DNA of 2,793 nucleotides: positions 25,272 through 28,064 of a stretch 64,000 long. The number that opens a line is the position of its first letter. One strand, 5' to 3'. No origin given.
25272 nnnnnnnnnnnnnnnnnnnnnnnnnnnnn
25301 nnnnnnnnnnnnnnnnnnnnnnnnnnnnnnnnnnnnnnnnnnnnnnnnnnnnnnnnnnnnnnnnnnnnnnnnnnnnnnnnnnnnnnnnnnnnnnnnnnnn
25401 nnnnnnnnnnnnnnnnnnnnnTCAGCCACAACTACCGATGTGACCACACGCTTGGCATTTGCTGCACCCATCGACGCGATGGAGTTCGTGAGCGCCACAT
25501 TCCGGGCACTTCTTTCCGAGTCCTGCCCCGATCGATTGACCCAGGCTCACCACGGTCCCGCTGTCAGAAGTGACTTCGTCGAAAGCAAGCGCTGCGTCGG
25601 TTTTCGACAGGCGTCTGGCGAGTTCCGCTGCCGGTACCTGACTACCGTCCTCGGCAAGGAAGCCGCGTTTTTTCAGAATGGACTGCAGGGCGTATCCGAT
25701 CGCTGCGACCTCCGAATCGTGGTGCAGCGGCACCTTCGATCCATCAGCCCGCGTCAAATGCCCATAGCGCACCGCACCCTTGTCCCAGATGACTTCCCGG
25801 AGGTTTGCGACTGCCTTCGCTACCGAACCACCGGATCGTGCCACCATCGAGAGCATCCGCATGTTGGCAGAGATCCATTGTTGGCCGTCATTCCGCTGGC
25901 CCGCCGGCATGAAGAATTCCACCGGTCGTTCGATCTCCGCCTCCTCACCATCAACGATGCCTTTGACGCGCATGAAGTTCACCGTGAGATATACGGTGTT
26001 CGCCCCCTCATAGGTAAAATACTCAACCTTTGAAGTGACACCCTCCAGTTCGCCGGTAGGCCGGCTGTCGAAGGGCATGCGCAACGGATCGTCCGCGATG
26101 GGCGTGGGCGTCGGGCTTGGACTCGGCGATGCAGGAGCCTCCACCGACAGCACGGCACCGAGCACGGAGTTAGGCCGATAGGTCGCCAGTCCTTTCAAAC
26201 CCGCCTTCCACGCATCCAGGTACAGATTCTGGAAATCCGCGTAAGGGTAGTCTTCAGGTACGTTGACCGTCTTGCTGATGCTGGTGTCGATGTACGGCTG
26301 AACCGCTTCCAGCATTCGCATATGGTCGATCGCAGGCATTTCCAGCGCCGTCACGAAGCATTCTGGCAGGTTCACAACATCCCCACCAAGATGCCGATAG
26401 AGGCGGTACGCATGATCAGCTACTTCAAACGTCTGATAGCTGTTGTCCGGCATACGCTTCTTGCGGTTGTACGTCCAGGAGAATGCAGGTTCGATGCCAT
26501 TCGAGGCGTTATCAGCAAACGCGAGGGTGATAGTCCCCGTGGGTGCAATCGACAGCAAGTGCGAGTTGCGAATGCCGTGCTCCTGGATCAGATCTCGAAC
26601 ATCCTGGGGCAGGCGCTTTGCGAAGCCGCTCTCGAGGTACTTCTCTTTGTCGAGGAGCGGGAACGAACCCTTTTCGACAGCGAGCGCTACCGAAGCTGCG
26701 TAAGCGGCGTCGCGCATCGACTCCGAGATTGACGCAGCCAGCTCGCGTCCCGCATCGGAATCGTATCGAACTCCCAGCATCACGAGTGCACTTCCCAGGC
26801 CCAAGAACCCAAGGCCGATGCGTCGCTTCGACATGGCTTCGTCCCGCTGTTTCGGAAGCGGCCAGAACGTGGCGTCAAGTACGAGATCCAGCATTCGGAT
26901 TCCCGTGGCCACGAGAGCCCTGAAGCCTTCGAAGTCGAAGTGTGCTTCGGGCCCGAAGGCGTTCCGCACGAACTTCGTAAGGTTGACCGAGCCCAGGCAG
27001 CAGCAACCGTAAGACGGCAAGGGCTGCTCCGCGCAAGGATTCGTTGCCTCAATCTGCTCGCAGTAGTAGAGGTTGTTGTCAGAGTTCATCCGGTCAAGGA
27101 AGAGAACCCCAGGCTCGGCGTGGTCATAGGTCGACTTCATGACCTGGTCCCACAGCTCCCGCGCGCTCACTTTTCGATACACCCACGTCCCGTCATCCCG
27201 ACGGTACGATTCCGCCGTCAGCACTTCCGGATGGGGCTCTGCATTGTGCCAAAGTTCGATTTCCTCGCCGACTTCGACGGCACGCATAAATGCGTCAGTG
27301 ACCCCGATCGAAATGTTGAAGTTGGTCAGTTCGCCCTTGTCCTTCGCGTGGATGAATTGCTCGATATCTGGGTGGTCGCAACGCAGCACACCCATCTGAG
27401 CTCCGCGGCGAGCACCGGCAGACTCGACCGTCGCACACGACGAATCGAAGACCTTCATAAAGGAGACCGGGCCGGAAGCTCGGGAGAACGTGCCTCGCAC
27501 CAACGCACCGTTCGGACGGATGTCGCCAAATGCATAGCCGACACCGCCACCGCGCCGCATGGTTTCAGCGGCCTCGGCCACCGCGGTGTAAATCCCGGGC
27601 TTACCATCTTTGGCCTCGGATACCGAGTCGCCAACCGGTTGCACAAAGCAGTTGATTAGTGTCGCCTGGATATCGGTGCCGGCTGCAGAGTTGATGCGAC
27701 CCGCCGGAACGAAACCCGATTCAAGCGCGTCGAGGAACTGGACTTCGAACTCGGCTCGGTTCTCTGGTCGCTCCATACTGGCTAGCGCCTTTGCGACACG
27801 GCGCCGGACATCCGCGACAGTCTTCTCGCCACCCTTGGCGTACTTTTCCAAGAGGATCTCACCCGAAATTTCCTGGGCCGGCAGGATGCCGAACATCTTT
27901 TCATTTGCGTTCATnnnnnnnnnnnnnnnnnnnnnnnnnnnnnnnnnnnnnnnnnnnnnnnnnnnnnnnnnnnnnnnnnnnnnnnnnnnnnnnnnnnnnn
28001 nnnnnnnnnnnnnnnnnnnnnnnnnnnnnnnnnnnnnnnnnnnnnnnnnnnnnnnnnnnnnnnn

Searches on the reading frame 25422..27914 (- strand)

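Call 8: search_protein_families(library=pfam, proteins=[window:25422-27914:-], max_evalue=0.001)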
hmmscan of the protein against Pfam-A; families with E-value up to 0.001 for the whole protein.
window:25422-27914:- (830 aa): 2 families
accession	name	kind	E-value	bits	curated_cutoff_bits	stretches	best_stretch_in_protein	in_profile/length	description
PF02867.20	Ribonuc_red_lgC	-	1.3e-125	420.5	23.9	1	88-579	2-523/523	Ribonucleotide reductase, barrel domain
PF00317.26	Ribonuc_red_lgN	-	3.3e-08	33.9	28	1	17-81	7-75/77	Ribonucleotide reductase, all-alpha domain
